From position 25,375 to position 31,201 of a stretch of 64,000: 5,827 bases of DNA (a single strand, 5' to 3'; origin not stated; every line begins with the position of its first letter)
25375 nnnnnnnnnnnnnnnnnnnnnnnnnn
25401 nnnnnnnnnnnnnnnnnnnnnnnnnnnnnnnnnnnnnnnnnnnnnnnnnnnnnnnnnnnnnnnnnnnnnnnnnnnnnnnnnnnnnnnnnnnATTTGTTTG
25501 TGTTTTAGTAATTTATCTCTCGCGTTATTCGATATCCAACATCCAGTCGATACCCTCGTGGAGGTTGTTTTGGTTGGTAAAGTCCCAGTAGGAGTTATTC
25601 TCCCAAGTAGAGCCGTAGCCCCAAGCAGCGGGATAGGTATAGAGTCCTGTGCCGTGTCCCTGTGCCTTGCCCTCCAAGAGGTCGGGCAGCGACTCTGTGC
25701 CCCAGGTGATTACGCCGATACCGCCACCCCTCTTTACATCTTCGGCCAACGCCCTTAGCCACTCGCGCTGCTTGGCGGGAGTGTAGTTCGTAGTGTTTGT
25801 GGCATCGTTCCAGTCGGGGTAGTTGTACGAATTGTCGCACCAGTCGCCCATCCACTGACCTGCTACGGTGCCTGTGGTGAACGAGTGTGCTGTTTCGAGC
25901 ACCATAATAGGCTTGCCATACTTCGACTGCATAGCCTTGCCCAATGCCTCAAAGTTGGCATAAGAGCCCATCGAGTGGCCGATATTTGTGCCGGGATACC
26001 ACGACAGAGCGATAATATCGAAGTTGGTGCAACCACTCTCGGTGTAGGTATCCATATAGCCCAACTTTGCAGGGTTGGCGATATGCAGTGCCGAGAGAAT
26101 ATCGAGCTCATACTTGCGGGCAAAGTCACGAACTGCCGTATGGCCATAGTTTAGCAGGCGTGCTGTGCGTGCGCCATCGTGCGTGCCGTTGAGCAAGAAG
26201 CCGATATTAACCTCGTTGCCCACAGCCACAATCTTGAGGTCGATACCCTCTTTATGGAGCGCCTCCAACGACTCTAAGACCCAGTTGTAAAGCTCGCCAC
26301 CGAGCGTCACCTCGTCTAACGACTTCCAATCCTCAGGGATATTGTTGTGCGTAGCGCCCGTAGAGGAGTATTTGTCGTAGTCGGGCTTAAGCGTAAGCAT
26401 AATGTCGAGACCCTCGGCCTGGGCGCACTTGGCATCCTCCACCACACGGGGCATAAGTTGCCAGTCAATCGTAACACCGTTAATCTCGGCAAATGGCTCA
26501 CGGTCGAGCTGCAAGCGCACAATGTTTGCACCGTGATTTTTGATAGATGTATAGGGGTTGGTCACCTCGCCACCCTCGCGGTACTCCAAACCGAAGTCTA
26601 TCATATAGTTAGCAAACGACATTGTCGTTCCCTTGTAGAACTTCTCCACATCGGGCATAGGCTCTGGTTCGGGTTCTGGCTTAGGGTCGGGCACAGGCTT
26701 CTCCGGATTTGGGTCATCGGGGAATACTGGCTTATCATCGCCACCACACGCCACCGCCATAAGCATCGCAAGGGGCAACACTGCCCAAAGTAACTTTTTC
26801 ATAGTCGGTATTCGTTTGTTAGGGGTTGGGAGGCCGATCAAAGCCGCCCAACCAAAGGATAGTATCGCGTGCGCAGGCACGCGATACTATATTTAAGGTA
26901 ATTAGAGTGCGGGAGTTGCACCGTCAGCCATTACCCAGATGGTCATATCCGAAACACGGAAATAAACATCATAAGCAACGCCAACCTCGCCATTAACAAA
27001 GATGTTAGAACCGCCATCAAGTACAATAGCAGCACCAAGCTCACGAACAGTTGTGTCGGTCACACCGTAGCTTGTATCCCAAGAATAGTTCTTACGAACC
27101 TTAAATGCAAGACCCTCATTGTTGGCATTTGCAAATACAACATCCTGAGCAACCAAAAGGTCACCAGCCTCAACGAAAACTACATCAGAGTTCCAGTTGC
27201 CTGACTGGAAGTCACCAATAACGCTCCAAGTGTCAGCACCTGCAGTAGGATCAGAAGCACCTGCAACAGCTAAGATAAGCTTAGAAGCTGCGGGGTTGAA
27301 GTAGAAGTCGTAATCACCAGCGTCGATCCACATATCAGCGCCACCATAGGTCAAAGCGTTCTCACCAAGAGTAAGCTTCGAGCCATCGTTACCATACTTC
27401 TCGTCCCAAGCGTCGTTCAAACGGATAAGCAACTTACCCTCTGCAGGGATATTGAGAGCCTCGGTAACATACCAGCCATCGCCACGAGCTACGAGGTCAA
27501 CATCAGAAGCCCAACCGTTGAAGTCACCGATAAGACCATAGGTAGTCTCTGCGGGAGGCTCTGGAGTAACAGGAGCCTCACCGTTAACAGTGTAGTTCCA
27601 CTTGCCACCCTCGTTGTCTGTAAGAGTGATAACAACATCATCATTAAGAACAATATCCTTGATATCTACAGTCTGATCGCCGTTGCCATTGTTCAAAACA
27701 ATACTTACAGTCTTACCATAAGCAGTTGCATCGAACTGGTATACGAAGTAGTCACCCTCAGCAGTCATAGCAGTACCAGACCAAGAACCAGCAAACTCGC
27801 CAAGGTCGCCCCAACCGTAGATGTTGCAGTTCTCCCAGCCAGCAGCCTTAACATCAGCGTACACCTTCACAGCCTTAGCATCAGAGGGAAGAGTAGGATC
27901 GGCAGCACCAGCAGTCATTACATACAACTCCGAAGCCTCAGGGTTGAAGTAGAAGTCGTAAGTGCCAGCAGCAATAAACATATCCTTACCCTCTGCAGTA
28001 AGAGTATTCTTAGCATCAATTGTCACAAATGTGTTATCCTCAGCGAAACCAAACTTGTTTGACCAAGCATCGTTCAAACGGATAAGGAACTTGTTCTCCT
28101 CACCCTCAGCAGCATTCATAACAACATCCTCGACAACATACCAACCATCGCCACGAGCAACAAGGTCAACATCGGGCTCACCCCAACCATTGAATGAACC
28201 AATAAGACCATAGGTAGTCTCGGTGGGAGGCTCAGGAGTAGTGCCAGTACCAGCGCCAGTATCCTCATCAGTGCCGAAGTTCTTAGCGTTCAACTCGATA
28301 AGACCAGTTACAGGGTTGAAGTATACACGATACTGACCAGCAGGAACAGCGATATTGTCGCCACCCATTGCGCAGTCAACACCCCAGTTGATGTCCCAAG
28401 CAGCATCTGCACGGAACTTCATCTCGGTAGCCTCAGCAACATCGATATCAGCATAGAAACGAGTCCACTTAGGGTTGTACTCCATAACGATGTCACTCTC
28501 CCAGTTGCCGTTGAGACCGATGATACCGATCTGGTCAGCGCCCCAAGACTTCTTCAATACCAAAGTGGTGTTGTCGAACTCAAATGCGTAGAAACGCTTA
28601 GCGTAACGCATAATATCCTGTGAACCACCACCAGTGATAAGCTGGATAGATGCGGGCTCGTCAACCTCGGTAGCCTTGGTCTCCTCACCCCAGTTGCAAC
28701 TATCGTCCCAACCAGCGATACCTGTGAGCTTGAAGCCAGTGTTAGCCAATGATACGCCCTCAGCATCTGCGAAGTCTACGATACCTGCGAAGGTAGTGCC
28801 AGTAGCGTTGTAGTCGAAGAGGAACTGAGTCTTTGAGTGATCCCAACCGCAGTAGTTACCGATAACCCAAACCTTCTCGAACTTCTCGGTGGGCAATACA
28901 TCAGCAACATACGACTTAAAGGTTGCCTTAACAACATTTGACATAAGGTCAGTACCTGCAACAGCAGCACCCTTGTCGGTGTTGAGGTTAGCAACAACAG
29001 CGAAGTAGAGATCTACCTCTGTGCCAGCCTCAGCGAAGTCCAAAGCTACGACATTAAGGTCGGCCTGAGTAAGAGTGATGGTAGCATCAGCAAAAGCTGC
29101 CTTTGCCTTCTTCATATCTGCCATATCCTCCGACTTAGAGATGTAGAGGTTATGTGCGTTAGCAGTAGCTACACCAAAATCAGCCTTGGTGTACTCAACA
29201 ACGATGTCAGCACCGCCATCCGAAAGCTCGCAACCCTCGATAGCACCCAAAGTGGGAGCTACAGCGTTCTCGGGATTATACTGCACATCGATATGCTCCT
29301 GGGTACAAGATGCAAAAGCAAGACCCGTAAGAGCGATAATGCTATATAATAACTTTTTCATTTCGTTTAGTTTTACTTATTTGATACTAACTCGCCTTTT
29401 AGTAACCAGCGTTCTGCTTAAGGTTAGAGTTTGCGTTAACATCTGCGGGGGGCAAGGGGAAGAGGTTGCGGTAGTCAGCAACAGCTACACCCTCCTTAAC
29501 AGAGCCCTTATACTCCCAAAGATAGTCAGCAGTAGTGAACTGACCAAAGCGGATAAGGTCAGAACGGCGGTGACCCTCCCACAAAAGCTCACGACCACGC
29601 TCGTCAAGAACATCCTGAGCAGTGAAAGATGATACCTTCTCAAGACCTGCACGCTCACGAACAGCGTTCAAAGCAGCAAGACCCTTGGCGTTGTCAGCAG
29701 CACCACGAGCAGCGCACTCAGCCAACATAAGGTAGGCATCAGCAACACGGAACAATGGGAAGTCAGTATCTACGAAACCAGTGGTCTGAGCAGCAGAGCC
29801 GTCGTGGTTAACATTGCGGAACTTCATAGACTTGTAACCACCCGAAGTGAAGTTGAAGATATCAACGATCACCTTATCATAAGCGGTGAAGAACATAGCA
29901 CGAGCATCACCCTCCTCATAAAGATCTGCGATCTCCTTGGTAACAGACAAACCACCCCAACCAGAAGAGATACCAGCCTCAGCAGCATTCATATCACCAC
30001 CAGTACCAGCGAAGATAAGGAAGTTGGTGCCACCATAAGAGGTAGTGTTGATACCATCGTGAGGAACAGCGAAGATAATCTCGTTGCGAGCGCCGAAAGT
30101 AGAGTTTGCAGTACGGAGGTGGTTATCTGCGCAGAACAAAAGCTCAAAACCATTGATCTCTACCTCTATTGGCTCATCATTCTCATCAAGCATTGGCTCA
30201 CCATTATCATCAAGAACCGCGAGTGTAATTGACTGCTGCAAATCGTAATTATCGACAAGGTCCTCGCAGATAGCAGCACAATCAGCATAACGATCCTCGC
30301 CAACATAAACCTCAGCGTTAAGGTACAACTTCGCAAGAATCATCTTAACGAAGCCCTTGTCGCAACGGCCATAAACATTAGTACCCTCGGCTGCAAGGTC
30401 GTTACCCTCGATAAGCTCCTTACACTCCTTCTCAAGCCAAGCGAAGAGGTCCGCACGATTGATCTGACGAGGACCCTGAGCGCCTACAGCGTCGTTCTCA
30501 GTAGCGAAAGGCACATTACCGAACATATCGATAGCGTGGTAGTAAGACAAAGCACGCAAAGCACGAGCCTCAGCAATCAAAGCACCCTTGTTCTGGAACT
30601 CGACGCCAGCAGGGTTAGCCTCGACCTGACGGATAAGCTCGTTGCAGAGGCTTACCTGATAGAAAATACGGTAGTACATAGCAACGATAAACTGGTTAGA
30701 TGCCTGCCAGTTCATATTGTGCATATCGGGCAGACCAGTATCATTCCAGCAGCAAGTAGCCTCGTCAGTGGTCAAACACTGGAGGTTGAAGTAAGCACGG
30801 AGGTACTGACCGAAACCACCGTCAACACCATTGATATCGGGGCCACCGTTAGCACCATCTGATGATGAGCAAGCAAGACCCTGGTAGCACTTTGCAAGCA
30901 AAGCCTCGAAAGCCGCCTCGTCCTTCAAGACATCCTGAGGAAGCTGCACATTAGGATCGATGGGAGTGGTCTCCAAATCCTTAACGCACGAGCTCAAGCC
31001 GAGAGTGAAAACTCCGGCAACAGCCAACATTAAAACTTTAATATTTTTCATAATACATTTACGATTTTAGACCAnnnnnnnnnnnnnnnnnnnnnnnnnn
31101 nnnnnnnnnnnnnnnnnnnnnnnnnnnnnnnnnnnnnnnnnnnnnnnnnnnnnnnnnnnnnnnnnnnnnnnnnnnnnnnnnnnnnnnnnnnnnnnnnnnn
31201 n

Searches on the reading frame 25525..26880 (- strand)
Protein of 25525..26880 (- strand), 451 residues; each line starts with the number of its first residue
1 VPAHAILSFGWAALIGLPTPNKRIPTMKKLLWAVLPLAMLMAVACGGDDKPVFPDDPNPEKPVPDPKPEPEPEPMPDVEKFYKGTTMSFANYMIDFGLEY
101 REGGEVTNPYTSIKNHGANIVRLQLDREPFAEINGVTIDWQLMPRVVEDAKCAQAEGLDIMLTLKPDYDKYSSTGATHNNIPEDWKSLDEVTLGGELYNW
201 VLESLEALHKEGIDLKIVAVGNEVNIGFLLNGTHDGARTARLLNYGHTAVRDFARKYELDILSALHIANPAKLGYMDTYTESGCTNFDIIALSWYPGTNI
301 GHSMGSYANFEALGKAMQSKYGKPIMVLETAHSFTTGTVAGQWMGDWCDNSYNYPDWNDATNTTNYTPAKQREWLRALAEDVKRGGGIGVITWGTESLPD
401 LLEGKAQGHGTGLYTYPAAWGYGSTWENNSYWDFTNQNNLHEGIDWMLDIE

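Call 36: search_protein_families(library=pfam, proteins=[window:25525-26880:-], max_evalue=0.00001)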
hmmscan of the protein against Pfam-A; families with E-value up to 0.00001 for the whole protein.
window:25525-26880:- (451 aa): 1 family
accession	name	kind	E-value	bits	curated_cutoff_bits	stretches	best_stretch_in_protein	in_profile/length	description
PF07745.19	Glyco_hydro_53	-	2.1e-45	155.6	24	1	82-437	1-332/340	Glycosyl hydrolase family 53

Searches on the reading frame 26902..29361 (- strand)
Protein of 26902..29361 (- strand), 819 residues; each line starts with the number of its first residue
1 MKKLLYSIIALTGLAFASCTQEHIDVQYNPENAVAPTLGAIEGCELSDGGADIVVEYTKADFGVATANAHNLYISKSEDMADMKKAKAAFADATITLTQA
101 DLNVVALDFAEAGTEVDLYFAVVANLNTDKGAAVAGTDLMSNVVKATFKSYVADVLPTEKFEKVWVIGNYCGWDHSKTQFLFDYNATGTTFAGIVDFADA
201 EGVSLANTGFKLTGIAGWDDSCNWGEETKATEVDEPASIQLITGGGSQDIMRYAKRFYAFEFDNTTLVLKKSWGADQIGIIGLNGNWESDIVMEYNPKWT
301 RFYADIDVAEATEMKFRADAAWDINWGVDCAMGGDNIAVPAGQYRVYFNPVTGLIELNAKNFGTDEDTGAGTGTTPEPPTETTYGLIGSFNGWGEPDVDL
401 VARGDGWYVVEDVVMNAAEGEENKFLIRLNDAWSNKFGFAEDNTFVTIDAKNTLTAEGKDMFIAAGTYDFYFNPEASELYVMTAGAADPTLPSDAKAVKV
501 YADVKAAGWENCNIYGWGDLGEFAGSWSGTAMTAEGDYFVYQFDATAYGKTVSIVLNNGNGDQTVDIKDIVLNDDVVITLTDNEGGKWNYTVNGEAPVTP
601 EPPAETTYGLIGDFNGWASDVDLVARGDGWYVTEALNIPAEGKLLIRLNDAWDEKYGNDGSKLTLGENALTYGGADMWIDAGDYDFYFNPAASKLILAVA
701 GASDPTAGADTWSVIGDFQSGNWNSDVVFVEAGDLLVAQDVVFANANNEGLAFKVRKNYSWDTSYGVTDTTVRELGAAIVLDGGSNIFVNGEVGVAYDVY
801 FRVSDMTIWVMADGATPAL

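Call 36: search_protein_families(library=pfam, proteins=[window:26902-29361:-], max_evalue=0.00001)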
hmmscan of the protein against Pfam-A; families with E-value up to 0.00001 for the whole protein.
window:26902-29361:- (819 aa): 1 family
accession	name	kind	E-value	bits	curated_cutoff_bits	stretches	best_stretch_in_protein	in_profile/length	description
PF16738.10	CBM26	-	4.7e-10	39.9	28.1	1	505-568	5-69/70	Starch-binding module 26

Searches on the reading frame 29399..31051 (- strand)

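Call 36: search_protein_families(library=pfam, proteins=[window:29399-31051:-], max_evalue=0.00001)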
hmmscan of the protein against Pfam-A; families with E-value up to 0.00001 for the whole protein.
window:29399-31051:- (550 aa): 3 families
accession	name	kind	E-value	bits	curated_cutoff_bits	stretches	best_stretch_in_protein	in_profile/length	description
PF07980.17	SusD_RagB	-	4.6e-33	115.6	23.1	1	400-550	127-297/297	SusD family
PF12771.13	SusD-like_2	-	2.7e-06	26.9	27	0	121-187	55-120/415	Starch-binding associating with outer membrane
PF14322.12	SusD-like_3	-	7.6e-06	26.7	27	0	110-244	62-191/191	Starch-binding associating with outer membrane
